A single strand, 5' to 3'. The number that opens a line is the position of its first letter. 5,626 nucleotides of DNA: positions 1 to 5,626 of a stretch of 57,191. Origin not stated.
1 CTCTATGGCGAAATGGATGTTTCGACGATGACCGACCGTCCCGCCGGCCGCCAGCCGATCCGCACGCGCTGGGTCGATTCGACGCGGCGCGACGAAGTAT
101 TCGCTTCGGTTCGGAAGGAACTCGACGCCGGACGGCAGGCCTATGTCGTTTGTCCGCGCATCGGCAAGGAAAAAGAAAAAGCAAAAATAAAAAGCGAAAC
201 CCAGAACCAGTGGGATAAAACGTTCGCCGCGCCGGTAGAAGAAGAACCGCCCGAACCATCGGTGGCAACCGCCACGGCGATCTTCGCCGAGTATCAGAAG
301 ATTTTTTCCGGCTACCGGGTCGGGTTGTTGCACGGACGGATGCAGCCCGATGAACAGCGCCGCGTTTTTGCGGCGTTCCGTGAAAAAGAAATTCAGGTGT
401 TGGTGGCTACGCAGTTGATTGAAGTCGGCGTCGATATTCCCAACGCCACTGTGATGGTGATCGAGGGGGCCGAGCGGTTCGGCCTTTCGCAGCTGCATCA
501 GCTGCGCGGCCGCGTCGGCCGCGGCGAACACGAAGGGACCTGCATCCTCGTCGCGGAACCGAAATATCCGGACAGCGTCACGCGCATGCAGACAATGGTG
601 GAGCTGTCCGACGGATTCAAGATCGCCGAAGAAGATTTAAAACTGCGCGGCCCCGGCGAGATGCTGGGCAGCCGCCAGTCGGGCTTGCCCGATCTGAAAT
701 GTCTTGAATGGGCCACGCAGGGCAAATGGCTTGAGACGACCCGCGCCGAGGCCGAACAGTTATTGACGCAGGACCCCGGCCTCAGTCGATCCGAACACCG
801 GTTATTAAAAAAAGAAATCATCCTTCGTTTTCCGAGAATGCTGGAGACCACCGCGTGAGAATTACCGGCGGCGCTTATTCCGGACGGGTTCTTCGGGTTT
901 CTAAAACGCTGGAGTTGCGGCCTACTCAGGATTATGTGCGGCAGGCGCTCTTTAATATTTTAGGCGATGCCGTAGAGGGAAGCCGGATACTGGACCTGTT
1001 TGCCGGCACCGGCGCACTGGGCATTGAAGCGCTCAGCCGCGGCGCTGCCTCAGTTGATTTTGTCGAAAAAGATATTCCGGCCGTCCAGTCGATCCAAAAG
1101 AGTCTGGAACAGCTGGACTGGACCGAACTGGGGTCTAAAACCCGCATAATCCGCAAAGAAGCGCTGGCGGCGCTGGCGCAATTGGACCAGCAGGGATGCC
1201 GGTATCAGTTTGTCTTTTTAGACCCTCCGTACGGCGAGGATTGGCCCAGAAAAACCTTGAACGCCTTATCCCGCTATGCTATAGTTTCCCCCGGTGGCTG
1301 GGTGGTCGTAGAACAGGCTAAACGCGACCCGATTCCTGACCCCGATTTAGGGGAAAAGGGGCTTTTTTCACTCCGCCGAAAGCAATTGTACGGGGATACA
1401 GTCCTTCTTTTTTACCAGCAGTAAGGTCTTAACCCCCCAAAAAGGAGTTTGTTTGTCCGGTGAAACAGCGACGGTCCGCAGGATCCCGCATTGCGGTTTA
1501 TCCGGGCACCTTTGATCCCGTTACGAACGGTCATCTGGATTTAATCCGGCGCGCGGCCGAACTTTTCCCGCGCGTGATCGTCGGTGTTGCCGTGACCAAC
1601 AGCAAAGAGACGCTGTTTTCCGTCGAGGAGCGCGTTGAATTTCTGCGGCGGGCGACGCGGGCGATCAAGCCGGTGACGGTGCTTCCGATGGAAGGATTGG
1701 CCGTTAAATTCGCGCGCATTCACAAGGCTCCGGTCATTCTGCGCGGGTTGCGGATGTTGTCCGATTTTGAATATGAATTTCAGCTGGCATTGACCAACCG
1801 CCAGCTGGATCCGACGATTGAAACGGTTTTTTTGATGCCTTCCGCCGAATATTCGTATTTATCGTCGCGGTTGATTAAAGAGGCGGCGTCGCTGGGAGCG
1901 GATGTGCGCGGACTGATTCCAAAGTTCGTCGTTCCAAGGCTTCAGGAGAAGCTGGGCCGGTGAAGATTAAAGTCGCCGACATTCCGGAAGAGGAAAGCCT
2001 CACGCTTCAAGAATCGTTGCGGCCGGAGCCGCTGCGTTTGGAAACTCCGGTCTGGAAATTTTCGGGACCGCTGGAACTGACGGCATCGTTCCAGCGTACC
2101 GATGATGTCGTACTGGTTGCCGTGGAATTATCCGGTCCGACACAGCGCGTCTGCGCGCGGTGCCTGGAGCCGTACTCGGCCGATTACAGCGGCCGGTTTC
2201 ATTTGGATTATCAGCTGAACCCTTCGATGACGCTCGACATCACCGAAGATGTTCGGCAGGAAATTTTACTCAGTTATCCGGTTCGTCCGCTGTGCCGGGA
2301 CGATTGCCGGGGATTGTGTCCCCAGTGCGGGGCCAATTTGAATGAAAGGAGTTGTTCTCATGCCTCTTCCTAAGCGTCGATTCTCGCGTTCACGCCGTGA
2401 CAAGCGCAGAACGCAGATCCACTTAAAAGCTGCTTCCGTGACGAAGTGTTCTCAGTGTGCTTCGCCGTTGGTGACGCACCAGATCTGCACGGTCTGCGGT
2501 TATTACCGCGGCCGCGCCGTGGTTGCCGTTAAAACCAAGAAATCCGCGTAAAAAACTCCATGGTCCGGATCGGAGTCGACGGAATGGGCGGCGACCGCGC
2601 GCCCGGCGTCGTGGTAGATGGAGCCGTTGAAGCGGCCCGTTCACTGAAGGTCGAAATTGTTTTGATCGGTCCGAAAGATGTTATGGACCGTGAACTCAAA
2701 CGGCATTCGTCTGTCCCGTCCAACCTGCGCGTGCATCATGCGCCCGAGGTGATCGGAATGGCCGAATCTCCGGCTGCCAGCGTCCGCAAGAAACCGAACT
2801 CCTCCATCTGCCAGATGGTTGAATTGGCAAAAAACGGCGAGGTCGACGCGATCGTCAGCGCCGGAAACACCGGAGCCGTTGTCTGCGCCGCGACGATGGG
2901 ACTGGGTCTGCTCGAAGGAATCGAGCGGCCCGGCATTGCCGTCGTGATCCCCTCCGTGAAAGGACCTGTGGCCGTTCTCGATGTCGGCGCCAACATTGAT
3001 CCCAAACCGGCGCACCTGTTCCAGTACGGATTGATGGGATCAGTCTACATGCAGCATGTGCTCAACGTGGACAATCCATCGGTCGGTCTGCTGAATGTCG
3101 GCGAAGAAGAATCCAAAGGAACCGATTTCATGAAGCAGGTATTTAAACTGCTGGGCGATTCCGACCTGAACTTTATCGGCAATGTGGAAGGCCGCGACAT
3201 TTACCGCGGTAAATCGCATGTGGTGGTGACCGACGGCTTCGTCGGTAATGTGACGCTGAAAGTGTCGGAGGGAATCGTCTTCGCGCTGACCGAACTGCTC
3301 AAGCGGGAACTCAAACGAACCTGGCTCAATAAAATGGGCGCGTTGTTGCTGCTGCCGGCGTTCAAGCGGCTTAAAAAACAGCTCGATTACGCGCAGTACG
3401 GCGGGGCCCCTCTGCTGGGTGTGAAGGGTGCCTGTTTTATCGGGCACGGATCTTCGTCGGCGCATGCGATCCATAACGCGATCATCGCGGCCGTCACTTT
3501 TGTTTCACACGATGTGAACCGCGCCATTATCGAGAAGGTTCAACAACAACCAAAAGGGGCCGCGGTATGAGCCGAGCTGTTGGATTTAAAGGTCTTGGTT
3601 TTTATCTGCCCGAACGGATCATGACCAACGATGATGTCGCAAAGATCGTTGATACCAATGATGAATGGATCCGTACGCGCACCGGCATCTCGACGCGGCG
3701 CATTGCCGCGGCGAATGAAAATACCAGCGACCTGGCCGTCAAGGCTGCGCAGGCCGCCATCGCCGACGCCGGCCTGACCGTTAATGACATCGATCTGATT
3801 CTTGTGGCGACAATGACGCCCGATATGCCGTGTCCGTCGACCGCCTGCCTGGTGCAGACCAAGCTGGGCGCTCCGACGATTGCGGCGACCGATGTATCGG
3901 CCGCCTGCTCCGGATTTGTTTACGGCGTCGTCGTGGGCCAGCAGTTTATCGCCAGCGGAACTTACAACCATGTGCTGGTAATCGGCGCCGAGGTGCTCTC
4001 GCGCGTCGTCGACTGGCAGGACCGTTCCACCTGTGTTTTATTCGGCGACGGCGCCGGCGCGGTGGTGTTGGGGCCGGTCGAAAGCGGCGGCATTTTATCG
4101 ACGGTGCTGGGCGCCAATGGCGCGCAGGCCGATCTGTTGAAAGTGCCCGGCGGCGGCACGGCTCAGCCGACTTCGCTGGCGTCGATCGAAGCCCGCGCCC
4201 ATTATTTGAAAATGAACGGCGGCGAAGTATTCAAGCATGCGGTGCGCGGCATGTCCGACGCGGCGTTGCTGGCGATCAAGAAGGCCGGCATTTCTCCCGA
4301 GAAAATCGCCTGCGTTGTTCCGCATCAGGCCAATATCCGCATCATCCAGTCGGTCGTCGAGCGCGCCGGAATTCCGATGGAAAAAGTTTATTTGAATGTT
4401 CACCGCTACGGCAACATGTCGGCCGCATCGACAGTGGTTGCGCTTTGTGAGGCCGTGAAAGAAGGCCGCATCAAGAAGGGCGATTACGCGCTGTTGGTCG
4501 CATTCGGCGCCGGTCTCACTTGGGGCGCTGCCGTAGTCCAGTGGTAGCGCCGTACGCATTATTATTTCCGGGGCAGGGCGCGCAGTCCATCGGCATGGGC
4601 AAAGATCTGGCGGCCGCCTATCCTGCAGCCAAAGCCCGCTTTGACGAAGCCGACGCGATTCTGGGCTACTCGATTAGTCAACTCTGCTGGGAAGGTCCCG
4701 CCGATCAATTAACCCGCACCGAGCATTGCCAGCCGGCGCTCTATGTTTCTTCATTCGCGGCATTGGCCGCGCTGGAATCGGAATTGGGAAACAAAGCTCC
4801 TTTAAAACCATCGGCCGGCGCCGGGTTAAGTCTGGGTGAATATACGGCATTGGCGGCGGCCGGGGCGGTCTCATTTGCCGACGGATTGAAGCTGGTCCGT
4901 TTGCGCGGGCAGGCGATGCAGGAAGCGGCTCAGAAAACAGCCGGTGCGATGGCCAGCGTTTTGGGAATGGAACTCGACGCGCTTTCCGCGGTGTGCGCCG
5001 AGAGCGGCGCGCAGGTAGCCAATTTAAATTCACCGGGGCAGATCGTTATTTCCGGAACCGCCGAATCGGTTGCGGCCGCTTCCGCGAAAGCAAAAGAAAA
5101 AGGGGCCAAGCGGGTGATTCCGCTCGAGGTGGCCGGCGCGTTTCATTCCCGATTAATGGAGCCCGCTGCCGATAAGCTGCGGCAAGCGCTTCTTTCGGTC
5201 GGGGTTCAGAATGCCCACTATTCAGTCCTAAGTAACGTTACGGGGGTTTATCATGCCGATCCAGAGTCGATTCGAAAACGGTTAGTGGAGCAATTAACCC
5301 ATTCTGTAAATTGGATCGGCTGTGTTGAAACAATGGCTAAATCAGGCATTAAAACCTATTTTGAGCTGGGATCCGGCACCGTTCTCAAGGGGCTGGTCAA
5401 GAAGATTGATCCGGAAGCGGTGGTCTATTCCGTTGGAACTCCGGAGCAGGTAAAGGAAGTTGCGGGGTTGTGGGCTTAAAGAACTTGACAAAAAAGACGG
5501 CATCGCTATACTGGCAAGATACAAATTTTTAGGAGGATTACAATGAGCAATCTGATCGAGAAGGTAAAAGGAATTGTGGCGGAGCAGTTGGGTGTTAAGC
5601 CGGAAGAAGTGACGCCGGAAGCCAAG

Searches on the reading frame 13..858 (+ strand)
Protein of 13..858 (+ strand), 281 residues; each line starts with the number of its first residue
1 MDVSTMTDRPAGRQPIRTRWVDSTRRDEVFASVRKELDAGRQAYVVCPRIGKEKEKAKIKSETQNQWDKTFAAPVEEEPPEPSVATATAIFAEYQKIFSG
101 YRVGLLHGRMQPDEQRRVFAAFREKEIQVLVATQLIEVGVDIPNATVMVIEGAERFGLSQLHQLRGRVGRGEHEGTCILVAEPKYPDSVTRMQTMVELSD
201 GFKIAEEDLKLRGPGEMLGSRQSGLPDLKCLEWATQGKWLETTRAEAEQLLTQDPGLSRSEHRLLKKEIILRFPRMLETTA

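Call 37: find_encoding_contigs(protein=window:13-858:+, flank=10000, max_places=3)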
Protein window:13-858:+ (281 aa): no gene with exactly this product is on record in the collection.

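Call 122: search_protein_families(library=pfam, proteins=[window:13-855:+], max_evalue=0.0001)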
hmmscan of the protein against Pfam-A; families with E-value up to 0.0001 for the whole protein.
window:13-855:+ (281 aa): 3 families
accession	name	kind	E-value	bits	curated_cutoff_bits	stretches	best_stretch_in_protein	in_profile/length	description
PF00271.37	Helicase_C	-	2.6e-19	70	23.5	1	96-170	38-108/110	Helicase conserved C-terminal domain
PF19833.4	RecG_dom3_C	-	1e-16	61.1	26.8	1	199-268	2-72/87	ATP-dependent DNA helicase RecG, domain 3, C-terminal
PF22590.2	Cas3-like_C_2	-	6.2e-07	30.1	27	1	83-171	11-104/106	CRISPR-associated nuclease/helicase Cas3, C-terminal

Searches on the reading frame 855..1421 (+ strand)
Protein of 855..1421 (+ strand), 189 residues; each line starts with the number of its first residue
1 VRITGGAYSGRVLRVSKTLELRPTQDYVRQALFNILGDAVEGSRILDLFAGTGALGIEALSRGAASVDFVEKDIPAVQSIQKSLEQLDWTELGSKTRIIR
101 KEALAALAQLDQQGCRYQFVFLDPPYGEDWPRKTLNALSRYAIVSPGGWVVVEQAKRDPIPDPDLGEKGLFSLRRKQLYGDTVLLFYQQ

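Call 122: search_protein_families(library=pfam, proteins=[window:855-1421:+], max_evalue=0.0001)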
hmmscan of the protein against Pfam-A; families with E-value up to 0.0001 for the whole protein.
window:855-1421:+ (189 aa): 2 families
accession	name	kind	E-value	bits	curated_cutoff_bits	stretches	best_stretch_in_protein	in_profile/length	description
PF03602.21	Cons_hypoth95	-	6.7e-47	159.9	24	1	1-188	1-182/182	Conserved hypothetical protein 95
PF05175.20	MTS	-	1.4e-05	25.2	23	1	30-127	21-109/170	Methyltransferase small domain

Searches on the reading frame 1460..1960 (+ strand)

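Call 122: search_protein_families(library=pfam, proteins=[window:1460-1960:+], max_evalue=0.0001)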
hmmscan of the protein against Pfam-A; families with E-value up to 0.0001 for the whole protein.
window:1460-1960:+ (167 aa): 1 family
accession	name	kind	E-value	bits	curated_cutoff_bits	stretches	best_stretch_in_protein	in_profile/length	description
PF01467.32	CTP_transf_like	-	4.4e-28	98.6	21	1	13-141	1-132/133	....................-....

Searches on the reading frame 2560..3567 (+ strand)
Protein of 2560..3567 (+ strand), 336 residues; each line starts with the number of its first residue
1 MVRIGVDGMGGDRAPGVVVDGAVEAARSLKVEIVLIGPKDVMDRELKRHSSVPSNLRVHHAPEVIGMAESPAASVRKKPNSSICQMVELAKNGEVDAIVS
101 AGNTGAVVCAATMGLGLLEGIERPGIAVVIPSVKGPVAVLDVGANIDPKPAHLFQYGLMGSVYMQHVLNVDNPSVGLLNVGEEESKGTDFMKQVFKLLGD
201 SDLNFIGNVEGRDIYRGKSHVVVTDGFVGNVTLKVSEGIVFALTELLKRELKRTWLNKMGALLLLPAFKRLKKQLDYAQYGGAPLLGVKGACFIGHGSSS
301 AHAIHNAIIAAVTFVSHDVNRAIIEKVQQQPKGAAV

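Call 122: search_protein_families(library=pfam, proteins=[window:2560-3567:+], max_evalue=0.0001)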
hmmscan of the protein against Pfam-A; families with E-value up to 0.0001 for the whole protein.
window:2560-3567:+ (336 aa): 1 family
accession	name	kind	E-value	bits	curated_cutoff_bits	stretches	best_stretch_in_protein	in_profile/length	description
PF02504.20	FA_synthesis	-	7.8e-113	377.3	29.1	1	2-320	1-322/324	Fatty acid synthesis protein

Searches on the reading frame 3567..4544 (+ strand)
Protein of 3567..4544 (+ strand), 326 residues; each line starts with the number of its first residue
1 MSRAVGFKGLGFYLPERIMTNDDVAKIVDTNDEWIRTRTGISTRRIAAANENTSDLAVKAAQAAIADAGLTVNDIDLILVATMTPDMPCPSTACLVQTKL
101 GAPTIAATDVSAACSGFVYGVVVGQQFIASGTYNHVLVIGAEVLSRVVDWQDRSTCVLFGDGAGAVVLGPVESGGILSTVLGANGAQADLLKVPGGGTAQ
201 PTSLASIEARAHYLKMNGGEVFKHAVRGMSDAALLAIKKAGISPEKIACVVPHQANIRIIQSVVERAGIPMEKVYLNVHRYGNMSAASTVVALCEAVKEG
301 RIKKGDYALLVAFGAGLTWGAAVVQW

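Call 122: search_protein_families(library=pfam, proteins=[window:3567-4544:+], max_evalue=0.0001)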
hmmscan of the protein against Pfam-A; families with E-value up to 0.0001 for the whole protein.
window:3567-4544:+ (326 aa): 3 families
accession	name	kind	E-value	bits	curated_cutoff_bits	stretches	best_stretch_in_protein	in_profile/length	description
PF08541.16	ACP_syn_III_C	-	4.2e-38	129.8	26.6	1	238-326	2-90/90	3-Oxoacyl-[acyl-carrier-protein (ACP)] synthase III C terminal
PF08545.16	ACP_syn_III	-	5.2e-32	110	24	1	109-185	2-80/80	3-Oxoacyl-[acyl-carrier-protein (ACP)] synthase III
PF00108.29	Thiolase_N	-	3.6e-09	36.8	26.4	1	37-148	7-119/260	Thiolase, N-terminal domain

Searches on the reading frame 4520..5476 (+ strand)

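Call 122: search_protein_families(library=pfam, proteins=[window:4520-5476:+], max_evalue=0.0001)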
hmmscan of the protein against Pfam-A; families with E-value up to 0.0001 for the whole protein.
window:4520-5476:+ (319 aa): 1 family
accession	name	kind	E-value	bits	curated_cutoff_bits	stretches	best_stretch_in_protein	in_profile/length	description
PF00698.26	Acyl_transf_1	-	9e-36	124.4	32.7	1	15-249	3-231/319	Acyl transferase domain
